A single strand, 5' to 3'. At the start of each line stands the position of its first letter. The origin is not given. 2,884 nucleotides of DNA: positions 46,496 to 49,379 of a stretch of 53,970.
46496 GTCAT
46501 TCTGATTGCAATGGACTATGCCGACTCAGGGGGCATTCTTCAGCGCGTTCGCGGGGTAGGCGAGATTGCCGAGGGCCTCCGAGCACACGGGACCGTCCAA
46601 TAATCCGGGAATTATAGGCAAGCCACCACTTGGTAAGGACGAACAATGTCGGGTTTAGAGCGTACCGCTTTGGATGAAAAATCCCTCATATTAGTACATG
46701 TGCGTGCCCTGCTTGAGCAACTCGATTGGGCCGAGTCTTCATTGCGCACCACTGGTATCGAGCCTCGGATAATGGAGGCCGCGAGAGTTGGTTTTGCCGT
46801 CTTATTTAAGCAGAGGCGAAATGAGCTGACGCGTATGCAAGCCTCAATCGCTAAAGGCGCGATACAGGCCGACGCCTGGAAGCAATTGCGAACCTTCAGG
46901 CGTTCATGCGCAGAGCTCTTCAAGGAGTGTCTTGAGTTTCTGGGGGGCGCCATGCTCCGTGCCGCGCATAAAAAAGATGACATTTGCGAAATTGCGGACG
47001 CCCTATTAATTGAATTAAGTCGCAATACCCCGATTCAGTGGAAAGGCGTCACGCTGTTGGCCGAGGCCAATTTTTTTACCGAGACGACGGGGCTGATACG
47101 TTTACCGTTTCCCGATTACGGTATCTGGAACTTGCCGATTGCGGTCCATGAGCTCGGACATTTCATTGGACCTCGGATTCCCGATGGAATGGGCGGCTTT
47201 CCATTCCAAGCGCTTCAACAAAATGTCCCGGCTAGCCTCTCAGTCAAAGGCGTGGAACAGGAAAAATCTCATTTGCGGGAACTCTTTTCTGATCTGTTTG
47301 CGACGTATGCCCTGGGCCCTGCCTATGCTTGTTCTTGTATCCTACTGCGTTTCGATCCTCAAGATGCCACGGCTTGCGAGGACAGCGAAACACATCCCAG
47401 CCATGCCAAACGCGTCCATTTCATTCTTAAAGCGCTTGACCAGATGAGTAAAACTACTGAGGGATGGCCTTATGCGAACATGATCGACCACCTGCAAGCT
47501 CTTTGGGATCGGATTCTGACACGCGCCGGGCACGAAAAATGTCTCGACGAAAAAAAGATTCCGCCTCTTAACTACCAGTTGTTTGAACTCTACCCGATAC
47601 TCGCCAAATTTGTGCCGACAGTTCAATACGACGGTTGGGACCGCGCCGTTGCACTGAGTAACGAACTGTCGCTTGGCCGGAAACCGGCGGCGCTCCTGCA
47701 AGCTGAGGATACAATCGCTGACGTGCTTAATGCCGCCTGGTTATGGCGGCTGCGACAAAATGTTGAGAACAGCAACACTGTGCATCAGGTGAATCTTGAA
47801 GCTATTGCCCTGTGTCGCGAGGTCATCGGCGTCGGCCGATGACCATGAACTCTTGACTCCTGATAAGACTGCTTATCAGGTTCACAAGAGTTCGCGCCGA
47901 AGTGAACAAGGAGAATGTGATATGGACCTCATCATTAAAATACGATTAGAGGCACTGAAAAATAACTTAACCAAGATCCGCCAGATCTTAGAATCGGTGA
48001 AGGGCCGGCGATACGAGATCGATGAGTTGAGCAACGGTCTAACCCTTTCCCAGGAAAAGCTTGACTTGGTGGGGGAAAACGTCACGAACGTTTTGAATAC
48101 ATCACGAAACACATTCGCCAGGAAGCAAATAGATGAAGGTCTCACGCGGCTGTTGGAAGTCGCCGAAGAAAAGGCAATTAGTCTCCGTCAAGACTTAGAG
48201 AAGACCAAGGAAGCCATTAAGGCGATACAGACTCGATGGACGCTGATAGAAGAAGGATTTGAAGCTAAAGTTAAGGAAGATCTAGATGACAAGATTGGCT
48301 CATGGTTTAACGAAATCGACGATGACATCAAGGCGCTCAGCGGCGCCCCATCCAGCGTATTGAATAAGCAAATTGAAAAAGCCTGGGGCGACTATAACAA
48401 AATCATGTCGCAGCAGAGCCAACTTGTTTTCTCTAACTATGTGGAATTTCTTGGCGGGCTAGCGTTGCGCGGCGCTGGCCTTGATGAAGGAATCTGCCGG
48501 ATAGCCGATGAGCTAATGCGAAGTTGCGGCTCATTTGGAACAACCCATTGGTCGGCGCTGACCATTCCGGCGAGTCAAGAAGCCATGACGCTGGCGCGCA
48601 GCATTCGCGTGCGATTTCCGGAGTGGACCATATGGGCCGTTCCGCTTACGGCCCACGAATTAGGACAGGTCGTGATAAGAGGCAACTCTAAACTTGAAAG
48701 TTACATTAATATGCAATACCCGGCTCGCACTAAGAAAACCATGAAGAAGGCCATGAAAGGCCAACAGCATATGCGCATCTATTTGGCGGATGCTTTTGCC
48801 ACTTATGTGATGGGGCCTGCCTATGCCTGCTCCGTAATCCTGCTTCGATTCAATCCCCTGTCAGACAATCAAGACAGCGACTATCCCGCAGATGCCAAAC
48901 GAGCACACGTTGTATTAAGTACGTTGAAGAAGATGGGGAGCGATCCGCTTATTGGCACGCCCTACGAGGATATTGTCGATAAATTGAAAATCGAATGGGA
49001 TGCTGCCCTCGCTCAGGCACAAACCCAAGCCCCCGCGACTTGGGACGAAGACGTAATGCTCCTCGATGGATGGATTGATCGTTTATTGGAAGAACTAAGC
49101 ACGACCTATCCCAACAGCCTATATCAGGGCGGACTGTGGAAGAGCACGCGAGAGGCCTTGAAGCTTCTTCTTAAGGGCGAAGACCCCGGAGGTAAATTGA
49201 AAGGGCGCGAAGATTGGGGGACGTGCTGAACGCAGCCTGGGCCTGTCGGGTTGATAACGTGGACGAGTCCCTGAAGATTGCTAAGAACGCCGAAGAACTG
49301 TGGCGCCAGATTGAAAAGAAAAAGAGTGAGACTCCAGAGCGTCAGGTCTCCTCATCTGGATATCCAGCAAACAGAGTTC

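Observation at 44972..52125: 7.1-kb cargo-only transposon with TGT...ACA inverted repeats and a 5-bp target duplication, inserted just upstream of the fad operon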

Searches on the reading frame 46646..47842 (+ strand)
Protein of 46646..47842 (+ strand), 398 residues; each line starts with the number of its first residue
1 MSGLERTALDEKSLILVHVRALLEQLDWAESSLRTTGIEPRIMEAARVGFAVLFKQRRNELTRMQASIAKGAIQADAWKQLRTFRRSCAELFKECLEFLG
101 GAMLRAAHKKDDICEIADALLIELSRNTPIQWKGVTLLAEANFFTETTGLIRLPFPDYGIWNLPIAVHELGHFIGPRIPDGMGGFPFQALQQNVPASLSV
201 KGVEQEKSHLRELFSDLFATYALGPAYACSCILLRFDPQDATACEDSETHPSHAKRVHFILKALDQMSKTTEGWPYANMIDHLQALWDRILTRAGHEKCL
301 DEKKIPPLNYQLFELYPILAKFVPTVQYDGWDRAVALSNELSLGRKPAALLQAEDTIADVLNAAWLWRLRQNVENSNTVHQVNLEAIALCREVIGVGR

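Call 5: search_protein_families(library=pfam, proteins=[window:46646-47842:+], max_evalue=0.1)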
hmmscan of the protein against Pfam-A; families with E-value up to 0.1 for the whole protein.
window:46646-47842:+ (398 aa): 0 families

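Call 11: search_protein_families(library=ncbifam, proteins=[window:46646-47842:+], max_evalue=0.001)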
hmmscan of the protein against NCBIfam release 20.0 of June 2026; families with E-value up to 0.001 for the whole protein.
window:46646-47842:+ (398 aa): 0 families

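Call 12: search_protein_families(library=padloc, proteins=[window:46646-47842:+], max_evalue=0.1)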
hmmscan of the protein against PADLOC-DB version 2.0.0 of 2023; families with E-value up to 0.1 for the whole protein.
window:46646-47842:+ (398 aa): 0 families

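Call 13: search_protein_families(library=phrogs, proteins=[window:46646-47842:+], max_evalue=0.1)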
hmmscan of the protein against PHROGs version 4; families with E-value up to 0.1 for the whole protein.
window:46646-47842:+ (398 aa): 0 families

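Call 16: find_encoding_contigs(protein=window:46646-47842:+, flank=10000, max_places=10)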
Protein window:46646-47842:+ (398 aa): 2 contigs read that carry it; 1 place shown.
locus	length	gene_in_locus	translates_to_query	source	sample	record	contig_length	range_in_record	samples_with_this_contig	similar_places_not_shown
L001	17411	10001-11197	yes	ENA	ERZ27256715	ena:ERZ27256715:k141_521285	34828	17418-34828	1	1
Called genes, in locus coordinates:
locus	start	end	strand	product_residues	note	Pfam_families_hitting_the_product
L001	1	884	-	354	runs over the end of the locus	PF19805:DUF6288 (faint), PF00595:PDZ, PF13180:PDZ_2, PF17820:PDZ_6, PF00595:PDZ, PF13180:PDZ_2, PF14685:PDZ_Tricorn, PF17820:PDZ_6, +1 more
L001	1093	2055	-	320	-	PF00753:Lactamase_B, PF21221:B_lactamase-like_C (faint)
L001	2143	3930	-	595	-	PF02771:Acyl-CoA_dh_N, PF02770:Acyl-CoA_dh_M, PF00441:Acyl-CoA_dh_1, PF22924:ACOX_C_alpha1 (weak), PF08028:Acyl-CoA_dh_2, PF21263:Acyl-CoA-dh_C, PF21343:ACAD9-ACADV_C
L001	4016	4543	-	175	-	PF08843:AbiEii (faint)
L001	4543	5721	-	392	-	PF00108:Thiolase_N, PF02803:Thiolase_C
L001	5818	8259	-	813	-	PF02737:3HCDH_N, PF00725:3HCDH, PF00378:ECH_1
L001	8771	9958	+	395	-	-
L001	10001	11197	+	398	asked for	-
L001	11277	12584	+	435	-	-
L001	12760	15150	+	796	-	PF00515:TPR_1 (faint), PF07719:TPR_2 (faint), PF13174:TPR_6 (faint), PF12895:ANAPC3 (weak), PF13432:TPR_16, PF14559:TPR_19, PF13414:TPR_11 (weak), PF14559:TPR_19 (weak), +22 more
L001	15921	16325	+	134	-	-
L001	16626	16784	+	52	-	-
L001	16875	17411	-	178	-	?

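Call 64: search_solved_structures(query=window:46646-47842:+, max_evalue=1)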
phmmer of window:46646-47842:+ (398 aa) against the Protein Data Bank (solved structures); distinct sequences matched with E-value up to 1: 0.

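Call 66: find_homologous_proteins(query=window:46646-47842:+, max_evalue=0.001)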
Query window:46646-47842:+ (398 aa): 161 proteins with E <= 0.001 among 5657 candidates; the best 120 are listed.
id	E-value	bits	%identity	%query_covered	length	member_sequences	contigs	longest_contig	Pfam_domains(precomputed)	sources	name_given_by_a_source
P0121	3.1e-269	910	100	100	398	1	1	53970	-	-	-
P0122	1.0e-195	668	76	97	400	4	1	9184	-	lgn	-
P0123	4.4e-168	577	66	97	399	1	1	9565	-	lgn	-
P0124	8.5e-161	553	65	97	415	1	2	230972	-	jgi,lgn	jgi:hypothetical protein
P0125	1.0e-160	553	66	97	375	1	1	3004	-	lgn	-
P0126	1.2e-156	540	62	97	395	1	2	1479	-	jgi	jgi:hypothetical protein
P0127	2.0e-155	536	63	96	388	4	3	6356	-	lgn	-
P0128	5.2e-155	534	60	97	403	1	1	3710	-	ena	-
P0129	7.9e-155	534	63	96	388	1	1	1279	-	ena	-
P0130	8.5e-154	530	63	96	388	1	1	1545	-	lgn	-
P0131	2.2e-151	522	62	97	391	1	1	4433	-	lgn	-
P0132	5.2e-151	521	61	97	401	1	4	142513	-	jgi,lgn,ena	jgi:hypothetical protein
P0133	6.2e-149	514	59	97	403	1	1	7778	-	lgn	-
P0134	1.8e-147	510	59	97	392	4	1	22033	-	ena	-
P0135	3.3e-147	509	61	96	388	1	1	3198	-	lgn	-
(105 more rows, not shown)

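Call 67: find_encoding_contigs(protein=P0122, flank=10000, max_places=2)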
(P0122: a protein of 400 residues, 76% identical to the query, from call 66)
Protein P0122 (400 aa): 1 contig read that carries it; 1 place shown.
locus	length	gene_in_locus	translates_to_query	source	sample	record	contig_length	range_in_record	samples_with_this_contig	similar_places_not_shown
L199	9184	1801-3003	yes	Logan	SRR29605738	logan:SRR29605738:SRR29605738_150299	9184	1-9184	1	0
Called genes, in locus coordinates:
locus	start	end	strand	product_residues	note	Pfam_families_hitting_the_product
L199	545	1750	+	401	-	-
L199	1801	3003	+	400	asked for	-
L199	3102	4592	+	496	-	-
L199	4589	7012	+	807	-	PF25062:ARM_TT21_N (weak), PF13432:TPR_16 (weak), PF14559:TPR_19, PF13414:TPR_11 (weak), PF14559:TPR_19 (weak), PF13424:TPR_12 (weak), PF13432:TPR_16, PF14559:TPR_19 (weak), +31 more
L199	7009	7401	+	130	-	-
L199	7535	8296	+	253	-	PF15902:Sortilin-Vps10 (faint), PF02012:BNR (faint), PF14870:PSII_BNR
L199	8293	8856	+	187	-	-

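Call 68: find_encoding_contigs(protein=P0124, flank=10000, max_places=2)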
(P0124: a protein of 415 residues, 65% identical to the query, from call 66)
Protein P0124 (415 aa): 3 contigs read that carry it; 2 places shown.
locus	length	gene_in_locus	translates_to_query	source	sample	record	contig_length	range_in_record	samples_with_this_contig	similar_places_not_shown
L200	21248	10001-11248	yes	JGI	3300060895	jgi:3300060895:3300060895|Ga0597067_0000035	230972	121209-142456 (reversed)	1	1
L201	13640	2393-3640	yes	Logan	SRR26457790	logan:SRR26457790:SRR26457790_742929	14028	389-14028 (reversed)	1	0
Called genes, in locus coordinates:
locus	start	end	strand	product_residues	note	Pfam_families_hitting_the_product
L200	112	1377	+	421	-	PF00109:ketoacyl-synt, PF02801:Ketoacyl-synt_C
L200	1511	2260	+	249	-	PF13489:Methyltransf_23, PF13649:Methyltransf_25, PF08241:Methyltransf_11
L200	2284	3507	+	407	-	PF00890:FAD_binding_2 (weak), PF01134:GIDA (faint), PF01266:DAO (weak), PF01494:FAD_binding_3, PF03486:HI0933_like (faint), PF04820:Trp_halogenase (faint), PF07992:Pyr_redox_2 (faint), PF12831:FAD_oxidored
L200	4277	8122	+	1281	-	PF13620:CarboxypepD_reg, PF13715:CarbopepD_reg_2 (faint), PF17210:SdrD_B (weak), PF25183:OMP_b-brl_4, PF00593:TonB_dep_Rec_b-barrel (weak), PF25183:OMP_b-brl_4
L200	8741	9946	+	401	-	-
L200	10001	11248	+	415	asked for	-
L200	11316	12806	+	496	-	-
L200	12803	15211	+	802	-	PF13429:TPR_15 (weak), PF25062:ARM_TT21_N (weak), PF14559:TPR_19 (weak), PF12895:ANAPC3 (weak), PF07719:TPR_2 (weak), PF13432:TPR_16, PF14559:TPR_19, PF13424:TPR_12, +22 more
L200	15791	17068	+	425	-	PF12895:ANAPC3 (faint), PF13176:TPR_7 (faint), PF13181:TPR_8 (faint), PF13424:TPR_12 (faint), PF13428:TPR_14 (faint), PF13432:TPR_16, PF14559:TPR_19 (weak), PF13432:TPR_16 (weak), +7 more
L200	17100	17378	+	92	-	-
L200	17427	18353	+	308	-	PF03544:TonB_C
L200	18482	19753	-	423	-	PF13424:TPR_12 (faint), PF13428:TPR_14 (faint), PF00515:TPR_1 (weak), PF07719:TPR_2 (weak), PF13432:TPR_16 (weak), PF13414:TPR_11 (weak), PF14559:TPR_19 (weak), PF13414:TPR_11 (weak), +4 more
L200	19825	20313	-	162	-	PF00293:NUDIX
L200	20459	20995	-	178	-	PF00583:Acetyltransf_1, PF13673:Acetyltransf_10, PF13508:Acetyltransf_7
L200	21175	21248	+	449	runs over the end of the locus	PF00675:Peptidase_M16, PF05193:Peptidase_M16_C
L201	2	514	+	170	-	?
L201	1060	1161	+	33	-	-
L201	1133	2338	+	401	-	-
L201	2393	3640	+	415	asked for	-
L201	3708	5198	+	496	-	-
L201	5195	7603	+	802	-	PF13429:TPR_15 (weak), PF25062:ARM_TT21_N (weak), PF14559:TPR_19 (weak), PF12895:ANAPC3 (weak), PF07719:TPR_2 (weak), PF13432:TPR_16, PF14559:TPR_19, PF13424:TPR_12, +22 more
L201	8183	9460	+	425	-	PF12895:ANAPC3 (faint), PF13176:TPR_7 (faint), PF13181:TPR_8 (faint), PF13424:TPR_12 (faint), PF13428:TPR_14 (faint), PF13432:TPR_16, PF14559:TPR_19 (weak), PF13432:TPR_16 (weak), +7 more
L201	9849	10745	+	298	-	PF03544:TonB_C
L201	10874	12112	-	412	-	PF13424:TPR_12 (faint), PF24575:TPR_Slam (faint), PF00515:TPR_1 (weak), PF07719:TPR_2 (weak), PF13414:TPR_11 (weak), PF13432:TPR_16 (weak), PF14559:TPR_19 (weak), PF13414:TPR_11 (weak), +4 more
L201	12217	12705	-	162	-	PF00293:NUDIX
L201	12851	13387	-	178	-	PF00583:Acetyltransf_1, PF13673:Acetyltransf_10, PF13508:Acetyltransf_7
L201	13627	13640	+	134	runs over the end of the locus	?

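Call 79: predict_structure(alignment_id=A1)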
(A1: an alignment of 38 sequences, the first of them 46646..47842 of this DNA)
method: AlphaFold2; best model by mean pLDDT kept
length: 398 residues; sequences in the alignment: 38
mean_pLDDT: 92.2   pTM: 0.89
mean pLDDT of the five models: 92.2, 91.6, 91.4, 90.7, 90.5
residues with pLDDT >= 90: 298; 70-90: 92; 50-70: 8; < 50: 0
segments of 3 or more residues with pLDDT < 50: none
pLDDT, mean of each block of 10 residues (from residue 1): 72 94 96 85 83 94 94 86 95 89 85 92 95 85 72 83 95 96 96 93 96 98 98 95 96 98 97 95 96 93 96 98 97 97 87 96 97 92 95 88
secondary structure, 60 per line:
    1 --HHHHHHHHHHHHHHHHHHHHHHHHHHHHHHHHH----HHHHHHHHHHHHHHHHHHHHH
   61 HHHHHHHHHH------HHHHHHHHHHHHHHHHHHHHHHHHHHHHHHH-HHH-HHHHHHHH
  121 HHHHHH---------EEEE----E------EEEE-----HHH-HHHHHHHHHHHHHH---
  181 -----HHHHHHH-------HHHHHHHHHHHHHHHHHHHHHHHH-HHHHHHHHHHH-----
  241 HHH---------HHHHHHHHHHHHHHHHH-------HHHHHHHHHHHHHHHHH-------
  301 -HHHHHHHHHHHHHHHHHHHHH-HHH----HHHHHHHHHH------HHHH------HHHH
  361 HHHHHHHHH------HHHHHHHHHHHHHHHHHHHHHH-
elements in order: H3-35 H40-70 H77-107 H113-126 E136-139 E151-154 H164-177 H186-192 H200-223 H225-235 H253-269 H277-293 H302-322 H331-340 H347-350 H357-369 H376-397

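Call 84: fold_search(model_id=the predicted structure, library=pdb)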
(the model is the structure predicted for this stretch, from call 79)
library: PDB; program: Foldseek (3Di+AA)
matches with E <= 10: 141; with E <= 0.001: 0
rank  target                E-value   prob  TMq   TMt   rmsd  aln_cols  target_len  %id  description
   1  7q3y_A                5.8e-01  0.10  0.13  0.06  18.3       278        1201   12  Structure of full-length, monomeric, soluble somatic angiotensin I-converting enzyme showing the N- and C-terminal ell (released 2022-07-20)
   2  6rah_A                8.6e-01  0.07  0.12  0.09  26.5       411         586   13  Heterodimeric ABC exporter TmrAB in ATP-bound outward-facing open conformation (released 2019-07-31)
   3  6zpt_C                8.9e-01  0.11  0.16  0.12  20.5       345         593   14  Crystal structure of the open conformation of S2_S'-mutant human Angiotensin-1 converting enzyme N-domain. (released 2020-10-28)
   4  1t01_A                9.7e-01  0.16  0.17  0.22  17.2       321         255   11  Vinculin complexed with the VBS1 helix from talin (released 2004-08-24)
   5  7e7e_B                1.1e+00  0.11  0.17  0.12  18.4       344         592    8  The co-crystal structure of ACE2 with Fab (released 2021-07-14)
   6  6qv0_B                1.3e+00  0.04  0.10  0.09  28.1       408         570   11  Structure of ATP-bound outward-facing TM287/288 in complex with sybody Sb_TM35 (released 2019-05-29)
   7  8gr7_A                1.4e+00  0.08  0.13  0.15  15.8       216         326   14  Cop4 from Antrodia cinnamomea in complex with pyrophosphate and magnesium (released 2023-09-06)
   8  6rai_A                1.4e+00  0.04  0.11  0.08  27.0       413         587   14  Heterodimeric ABC exporter TmrAB in ATP-bound outward-facing occluded conformation (released 2019-07-31)
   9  6qv0_D                1.6e+00  0.04  0.10  0.08  28.1       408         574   11  Structure of ATP-bound outward-facing TM287/288 in complex with sybody Sb_TM35 (released 2019-05-29)
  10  3zjy_B                1.7e+00  0.06  0.13  0.07  21.5       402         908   14  Crystal Structure of Importin 13 - RanGTP - eIF1A complex (released 2013-04-10)
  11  6rz5_B                1.8e+00  0.04  0.12  0.12  29.5       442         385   10  XFEL crystal structure of the human cysteinyl leukotriene receptor 1 in complex with zafirlukast (released 2019-10-30)
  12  7zdk_D                1.8e+00  0.04  0.12  0.10  29.9       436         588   12  IF(apo/asym) conformation of CydDC in AMP-PNP(CydC)/AMP-PNP(CydD) bound state (Dataset-8) (released 2023-04-19)
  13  7zeu_D                1.8e+00  0.02  0.09  0.10  30.1       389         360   12  Crystal structure of human Clusterin, crystal form II (released 2023-10-11)
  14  8vzv_CCC              2.3e+00  0.03  0.10  0.11  24.9       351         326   14  Human TDO (hTDO) in complex with LM10 (released 2024-08-28)
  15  9drl_B                2.4e+00  0.10  0.18  0.18  15.4       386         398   14  Cryo-EM structure of the T33-549 tetrahedral cage (released 2025-08-06)
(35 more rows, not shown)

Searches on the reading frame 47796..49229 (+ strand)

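Call 5: search_protein_families(library=pfam, proteins=[window:47796-49229:+], max_evalue=0.1)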
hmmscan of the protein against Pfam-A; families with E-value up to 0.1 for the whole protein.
window:47796-49229:+ (477 aa): 1 family
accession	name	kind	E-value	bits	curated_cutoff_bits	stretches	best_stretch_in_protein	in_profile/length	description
PF13175.12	AAA_15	-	0.054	13.5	32.1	1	53-212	132-287/374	AAA ATPase domain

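Call 12: search_protein_families(library=padloc, proteins=[window:47796-49229:+], max_evalue=0.1)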
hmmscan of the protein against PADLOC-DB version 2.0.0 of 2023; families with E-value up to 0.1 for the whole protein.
window:47796-49229:+ (477 aa): 0 families

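Call 13: search_protein_families(library=phrogs, proteins=[window:47796-49229:+], max_evalue=0.1)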
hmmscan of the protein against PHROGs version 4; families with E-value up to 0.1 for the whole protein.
window:47796-49229:+ (477 aa): 2 families
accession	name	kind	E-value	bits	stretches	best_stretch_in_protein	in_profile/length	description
phrog_5553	-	unknown function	0.003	18.8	1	47-101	26-77/114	-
phrog_3519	-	tail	0.072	12.7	1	51-148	550-626/959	tail length tape measure protein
